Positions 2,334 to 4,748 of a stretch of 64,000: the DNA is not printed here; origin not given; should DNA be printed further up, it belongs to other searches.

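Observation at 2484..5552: AT-rich two-gene cassette (2-TM coiled-coil protein + P-loop NTPase with Zn-ribbon and wHTH): candidate undescribed defence/abortive-infection module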

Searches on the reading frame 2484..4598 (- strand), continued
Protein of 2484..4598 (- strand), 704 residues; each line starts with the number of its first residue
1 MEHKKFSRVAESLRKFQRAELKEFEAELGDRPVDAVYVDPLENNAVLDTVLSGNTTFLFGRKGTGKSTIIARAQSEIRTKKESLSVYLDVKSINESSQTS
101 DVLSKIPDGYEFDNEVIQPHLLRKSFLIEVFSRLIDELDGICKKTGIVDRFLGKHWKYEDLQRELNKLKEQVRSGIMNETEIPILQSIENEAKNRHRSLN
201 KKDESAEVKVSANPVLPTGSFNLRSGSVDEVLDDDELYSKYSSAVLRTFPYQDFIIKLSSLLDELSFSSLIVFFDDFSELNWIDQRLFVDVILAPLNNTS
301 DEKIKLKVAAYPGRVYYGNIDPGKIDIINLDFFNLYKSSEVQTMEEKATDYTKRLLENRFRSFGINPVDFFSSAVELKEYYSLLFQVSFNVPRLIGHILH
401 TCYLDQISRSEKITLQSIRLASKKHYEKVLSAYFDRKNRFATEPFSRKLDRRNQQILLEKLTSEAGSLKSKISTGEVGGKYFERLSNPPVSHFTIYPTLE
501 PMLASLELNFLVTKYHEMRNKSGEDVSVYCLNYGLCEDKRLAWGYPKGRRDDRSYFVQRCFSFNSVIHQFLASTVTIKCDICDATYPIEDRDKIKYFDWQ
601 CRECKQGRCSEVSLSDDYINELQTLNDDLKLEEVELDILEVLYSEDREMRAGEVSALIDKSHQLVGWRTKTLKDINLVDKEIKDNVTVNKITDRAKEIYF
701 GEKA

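Call 41: predict_structure(alignment_id=A2)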
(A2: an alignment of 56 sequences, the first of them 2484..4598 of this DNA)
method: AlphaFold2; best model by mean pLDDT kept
length: 704 residues; sequences in the alignment: 56
mean_pLDDT: 81.2   pTM: 0.76
mean pLDDT of the five models: 81.2, 81.1, 80.4, 76.9, 73.6
residues with pLDDT >= 90: 268; 70-90: 303; 50-70: 87; < 50: 46
segments of 3 or more residues with pLDDT < 50: 202-226, 437-447, 625-630, 702-704
pLDDT, mean of each block of 10 residues (from residue 1): 95 74 86 92 94 90 90 90 89 79 57 80 90 91 63 62 90 82 87 68 36 29 51 80 91 92 88 87 86 89 89 73 84 90 93 97 96 97 96 96 97 98 93 57 47 88 93 81 78 87 83 89 84 96 78 63 81 77 74 82 69 73 44 79 92 90 89 84 89 79 45
secondary structure, 60 per line:
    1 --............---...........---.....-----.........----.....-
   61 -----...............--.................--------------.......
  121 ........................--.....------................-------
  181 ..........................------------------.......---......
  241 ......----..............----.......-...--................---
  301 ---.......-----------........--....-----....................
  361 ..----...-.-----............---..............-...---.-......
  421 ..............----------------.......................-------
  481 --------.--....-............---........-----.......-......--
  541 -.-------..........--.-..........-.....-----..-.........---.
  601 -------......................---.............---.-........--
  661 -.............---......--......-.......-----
elements in order (helices of 4 or more, strands of 3 or more residues): H3-14 H18-28 H32-36 H42-50 E55-59 H66-80 E83-89 H90-99 H114-144 H147-151 H158-173 H181-206 H225-231 H235-246 H251-264 E269-275 H282-297 E304-310 E325-329 H332-335 H341-362 H377-388 H392-405 H415-434 H451-473 E492-495 H497-508 E512-519 E525-531 H533-538 H550-559 H564-573 E575-579 H588-596 E608-613 H614-629 H633-645 H651-658 H662-674 E678-683 E686-691 H693-699

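Call 44: fold_search(model_id=the predicted structure, library=pdb)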
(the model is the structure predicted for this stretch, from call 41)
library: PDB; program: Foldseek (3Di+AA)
matches with E <= 10: 1213; with E <= 0.001: 5
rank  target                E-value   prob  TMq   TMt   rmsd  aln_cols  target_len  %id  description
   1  8hrb_A                1.2e-04  0.98  0.20  0.17  30.6       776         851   12  Structure of tetradecameric RdrA ring in RNA-loading state (released 2023-02-01)
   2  2qby_B                2.4e-04  1.00  0.26  0.44  15.2       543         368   10  Crystal structure of a heterodimer of Cdc6/Orc1 initiators bound to origin DNA (from S. solfataricus) (released 2007-09-11)
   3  2qby_A                4.5e-04  1.00  0.24  0.41  13.4       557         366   11  Crystal structure of a heterodimer of Cdc6/Orc1 initiators bound to origin DNA (from S. solfataricus) (released 2007-09-11)
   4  8hra_E                5.9e-04  1.00  0.23  0.20  19.9       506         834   12  Structure of heptameric RdrA ring in RNA-loading state (released 2023-02-01)
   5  8dar_B                7.1e-04  0.92  0.14  0.18  27.1       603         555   10  Saccharomyces cerevisiae Ufd1/Npl4/Cdc48 complex unbound but in the presence of SUMO-ubiquitin(K48polyUb)-mEOS and ATP (released 2022-11-30)
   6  1fnn_A                1.1e-03  1.00  0.23  0.38  16.1       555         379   13  CRYSTAL STRUCTURE OF CDC6P FROM PYROBACULUM AEROPHILUM (released 2000-10-04)
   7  8hrb_D                1.4e-03  0.99  0.21  0.18  20.7       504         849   11  Structure of tetradecameric RdrA ring in RNA-loading state (released 2023-02-01)
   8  9ox9_A                1.5e-03  0.93  0.16  0.20  27.2       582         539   10  Cryo-EM structure of S. Mansoni p97 bound to CB-5083 (released 2025-08-13)
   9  9p00_A                1.6e-03  0.92  0.16  0.20  27.7       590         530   10  Cryo-EM structure of apo S. Mansoni p97 (released 2025-08-13)
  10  9p00_C                1.7e-03  0.90  0.16  0.20  29.5       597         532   11  Cryo-EM structure of apo S. Mansoni p97 (released 2025-08-13)
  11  9dil_B                2.0e-03  0.84  0.14  0.17  28.0       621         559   10  Cryo-EM structure of VCP/p97 in complex with VCPIP1 (VCIP135) (released 2025-03-26)
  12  9p00_F                2.1e-03  0.89  0.16  0.20  27.8       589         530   10  Cryo-EM structure of apo S. Mansoni p97 (released 2025-08-13)
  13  9p01_A                2.3e-03  0.87  0.15  0.20  27.3       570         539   10  Cryo-EM structure of S. Mansoni p97 bound to ATPgS (released 2025-08-13)
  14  2ce7_F                2.4e-03  0.96  0.17  0.26  21.6       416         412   12  EDTA treated (released 2006-02-09)
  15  9ox9_C                2.6e-03  0.87  0.16  0.20  27.7       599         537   10  Cryo-EM structure of S. Mansoni p97 bound to CB-5083 (released 2025-08-13)
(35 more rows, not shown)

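Call 45: find_encoding_contigs(protein=P0003, flank=6000, max_places=2)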
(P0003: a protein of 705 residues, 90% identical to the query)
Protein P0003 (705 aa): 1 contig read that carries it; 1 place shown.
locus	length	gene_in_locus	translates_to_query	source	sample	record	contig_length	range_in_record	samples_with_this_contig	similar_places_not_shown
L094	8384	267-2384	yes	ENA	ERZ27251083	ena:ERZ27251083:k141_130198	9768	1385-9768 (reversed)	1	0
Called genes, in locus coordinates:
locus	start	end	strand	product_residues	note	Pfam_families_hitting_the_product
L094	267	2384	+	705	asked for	-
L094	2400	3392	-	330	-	PF08003:Methyltransf_9, PF02353:CMAS (weak), PF13489:Methyltransf_23, PF08241:Methyltransf_11 (weak), PF08242:Methyltransf_12 (weak), PF13649:Methyltransf_25 (weak), PF13847:Methyltransf_31 (weak)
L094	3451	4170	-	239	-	PF13847:Methyltransf_31 (weak), PF08241:Methyltransf_11 (weak), PF08242:Methyltransf_12 (faint), PF13649:Methyltransf_25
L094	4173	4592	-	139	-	PF04892:VanZ-LLP1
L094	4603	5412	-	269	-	PF02673:BacA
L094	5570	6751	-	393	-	PF02636:Methyltransf_28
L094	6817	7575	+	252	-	PF00106:adh_short, PF08659:KR (weak), PF13561:adh_short_C2, PF23441:SDR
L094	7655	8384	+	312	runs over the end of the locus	PF00753:Lactamase_B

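Call 46: find_encoding_contigs(protein=P0013, flank=6000, max_places=2)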
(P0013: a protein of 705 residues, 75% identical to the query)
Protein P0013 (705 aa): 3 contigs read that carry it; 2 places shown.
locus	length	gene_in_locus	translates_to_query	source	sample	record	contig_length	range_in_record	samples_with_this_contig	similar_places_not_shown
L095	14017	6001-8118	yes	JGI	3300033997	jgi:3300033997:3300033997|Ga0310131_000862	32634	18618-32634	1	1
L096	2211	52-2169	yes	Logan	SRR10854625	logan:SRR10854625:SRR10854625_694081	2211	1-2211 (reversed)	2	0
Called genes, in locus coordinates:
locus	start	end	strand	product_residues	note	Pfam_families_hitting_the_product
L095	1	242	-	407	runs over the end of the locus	PF00724:Oxidored_FMN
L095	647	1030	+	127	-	PF00376:MerR, PF13411:MerR_1, PF09278:MerR-DNA-bind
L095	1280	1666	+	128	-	PF11236:DUF3037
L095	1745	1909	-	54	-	-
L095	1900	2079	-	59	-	-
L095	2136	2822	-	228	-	PF18765:Polbeta (weak), PF01909:NTP_transf_2 (weak)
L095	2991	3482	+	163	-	-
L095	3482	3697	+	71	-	PF12844:HTH_19, PF13560:HTH_31, PF13443:HTH_26 (weak), PF01381:HTH_3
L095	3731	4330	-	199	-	-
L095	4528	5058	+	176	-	PF18735:HEPN_RiboL-PSP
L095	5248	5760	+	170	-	-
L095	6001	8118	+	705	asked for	-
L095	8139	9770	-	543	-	PF00291:PALP, PF00585:Thr_dehydrat_C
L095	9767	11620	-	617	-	PF00920:ILVD_EDD_N, PF24877:ILV_EDD_C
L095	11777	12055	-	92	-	PF13710:ACT_5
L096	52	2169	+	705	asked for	-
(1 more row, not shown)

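Call 49: search_solved_structures(query=A2, max_evalue=1)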
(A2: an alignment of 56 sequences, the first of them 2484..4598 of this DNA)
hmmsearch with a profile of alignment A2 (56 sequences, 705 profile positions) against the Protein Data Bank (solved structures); distinct sequences matched with E-value up to 1: 8.
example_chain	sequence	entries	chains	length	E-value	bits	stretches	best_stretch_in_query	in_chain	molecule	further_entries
2dbb_A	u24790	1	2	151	0.07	14.8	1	630-681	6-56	Putative HTH-type transcriptional regulator PH0061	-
1m2d_A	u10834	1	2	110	0.19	13.4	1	274-328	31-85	[2Fe-2S] ferredoxin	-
1m2b_A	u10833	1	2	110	0.24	13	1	274-328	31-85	[2Fe-2S] ferredoxin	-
3sja_C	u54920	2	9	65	0.31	12.6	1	121-175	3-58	Golgi to ER traffic protein 1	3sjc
9e8z_C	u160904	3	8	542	0.35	12.5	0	45-84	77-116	Retron Ec83 probable ATPase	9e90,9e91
9o4a_A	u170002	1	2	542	0.35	12.5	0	45-84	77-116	Retron Ec83 probable ATPase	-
1f37_A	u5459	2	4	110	0.37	12.4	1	274-328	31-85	FERREDOXIN [2FE-2S] | [2Fe-2S] ferredoxin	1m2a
7ueb_E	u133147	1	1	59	0.66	11.6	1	637-679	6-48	PscE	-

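Call 51: list_cluster_members(proteins=[P0001, P0121, P0015, P0017, P0026, P0081, P0112, P0065, P0122, P0144])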
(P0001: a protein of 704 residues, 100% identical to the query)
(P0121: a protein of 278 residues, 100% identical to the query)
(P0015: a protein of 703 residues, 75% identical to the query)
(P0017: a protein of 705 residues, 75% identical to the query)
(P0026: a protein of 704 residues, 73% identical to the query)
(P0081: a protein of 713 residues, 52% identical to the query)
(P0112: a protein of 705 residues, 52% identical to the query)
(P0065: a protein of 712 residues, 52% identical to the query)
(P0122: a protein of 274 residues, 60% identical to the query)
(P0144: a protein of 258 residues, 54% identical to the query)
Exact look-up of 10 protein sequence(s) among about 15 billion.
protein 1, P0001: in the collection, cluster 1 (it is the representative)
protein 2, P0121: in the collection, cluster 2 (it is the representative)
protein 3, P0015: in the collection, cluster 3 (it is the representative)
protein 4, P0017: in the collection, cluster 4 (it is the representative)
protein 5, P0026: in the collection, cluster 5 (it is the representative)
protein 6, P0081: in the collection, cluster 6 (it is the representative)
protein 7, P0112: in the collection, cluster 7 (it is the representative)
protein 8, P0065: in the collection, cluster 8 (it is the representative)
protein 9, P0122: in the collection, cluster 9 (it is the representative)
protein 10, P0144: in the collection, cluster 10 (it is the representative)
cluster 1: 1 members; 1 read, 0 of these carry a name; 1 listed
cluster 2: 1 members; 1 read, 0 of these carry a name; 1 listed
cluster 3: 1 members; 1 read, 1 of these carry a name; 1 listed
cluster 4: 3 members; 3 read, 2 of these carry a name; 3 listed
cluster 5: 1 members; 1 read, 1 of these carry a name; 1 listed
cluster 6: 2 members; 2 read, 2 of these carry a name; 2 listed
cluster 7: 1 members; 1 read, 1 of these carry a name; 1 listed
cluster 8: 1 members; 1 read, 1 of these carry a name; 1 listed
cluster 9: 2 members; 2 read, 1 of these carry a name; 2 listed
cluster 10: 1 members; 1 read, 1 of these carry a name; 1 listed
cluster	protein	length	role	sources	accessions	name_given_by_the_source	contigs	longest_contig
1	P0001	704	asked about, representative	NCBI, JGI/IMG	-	-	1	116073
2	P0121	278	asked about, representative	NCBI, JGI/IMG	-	-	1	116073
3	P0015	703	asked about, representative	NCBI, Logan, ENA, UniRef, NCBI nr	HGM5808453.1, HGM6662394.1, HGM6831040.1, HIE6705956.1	TPA: hypothetical protein ACKP33_004753 [Serratia marcescens] | hypothetical protein n=1 Tax=Serratia bockelmannii TaxID=2703793 RepID=UPI0018D82C53 | hypothetical protein [Serratia marcescens]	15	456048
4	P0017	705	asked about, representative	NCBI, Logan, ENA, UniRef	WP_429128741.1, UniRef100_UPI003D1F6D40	hypothetical protein [Aeromonas veronii] | hypothetical protein n=1 Tax=Aeromonas veronii TaxID=654 RepID=UPI003D1F6D40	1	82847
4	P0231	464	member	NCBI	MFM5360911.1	hypothetical protein ACET98_07405 [Aeromonas veronii]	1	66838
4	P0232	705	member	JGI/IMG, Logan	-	-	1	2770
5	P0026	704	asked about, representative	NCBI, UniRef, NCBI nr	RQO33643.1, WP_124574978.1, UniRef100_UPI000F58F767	transcriptional regulator [Herminiimonas sp. KBW02] | transcriptional regulator n=1 Tax=Herminiimonas sp. KBW02 TaxID=2153363 ...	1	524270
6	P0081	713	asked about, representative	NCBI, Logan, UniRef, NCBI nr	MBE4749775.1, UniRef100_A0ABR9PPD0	transcriptional regulator [Corallococcus sp. ZKHCc1 1396] | Transcriptional regulator n=2 Tax=Corallococcus soli TaxID=2710757 RepID=A0ABR9PPD0_9BACT | transcriptional regulator [Corallococcus soli]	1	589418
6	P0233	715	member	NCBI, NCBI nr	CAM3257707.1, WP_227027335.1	hypothetical protein [Corallococcus soli]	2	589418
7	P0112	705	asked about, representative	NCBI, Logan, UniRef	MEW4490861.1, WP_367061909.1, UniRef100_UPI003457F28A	PHD finger domain-containing protein [Thalassoglobus sp. JC818] | PHD finger domain-containing protein n=1 Tax=Thalassoglobus sp. JC818 TaxID=3232136 ...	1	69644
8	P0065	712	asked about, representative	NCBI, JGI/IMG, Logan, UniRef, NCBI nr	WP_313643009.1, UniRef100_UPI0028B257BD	hypothetical protein [Stenotrophomonas sp.] | hypothetical protein n=1 Tax=Stenotrophomonas sp. TaxID=69392 RepID=UPI0028B257BD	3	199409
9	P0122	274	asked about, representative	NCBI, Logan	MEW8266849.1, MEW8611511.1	MAG: hypothetical protein AB2731_11970 [Candidatus Thiodiazotropha sp.]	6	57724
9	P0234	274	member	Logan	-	-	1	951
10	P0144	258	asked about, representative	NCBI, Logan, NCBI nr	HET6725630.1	MAG TPA: hypothetical protein VFH85_06465 [Gammaproteobacteria bacterium] | hypothetical protein [Gammaproteobacteria bacterium]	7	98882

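Call 53: search_dna_similar(query=window:2484-4598:-, collection=plasmids, mode=protein, max_rows=25)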
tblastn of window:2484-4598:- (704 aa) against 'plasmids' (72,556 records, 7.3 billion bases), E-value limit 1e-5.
Records with a match: 1; places in all: 1; records where one place covers at least 80% of the query: 1.
Best place of each record, by identity: <60% 1.
By first word of the organism name: Enterobacter 1.
By predicted mobility (MOB-suite, as given by PLSDB): mobilizable 1.
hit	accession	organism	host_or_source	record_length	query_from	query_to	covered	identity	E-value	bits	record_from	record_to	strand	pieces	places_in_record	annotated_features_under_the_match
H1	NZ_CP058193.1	Enterobacter hormaechei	culture,Wastewater influent sample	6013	6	700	99%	40.2%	9e-152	491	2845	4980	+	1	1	helix-turn-helix domain-containing protein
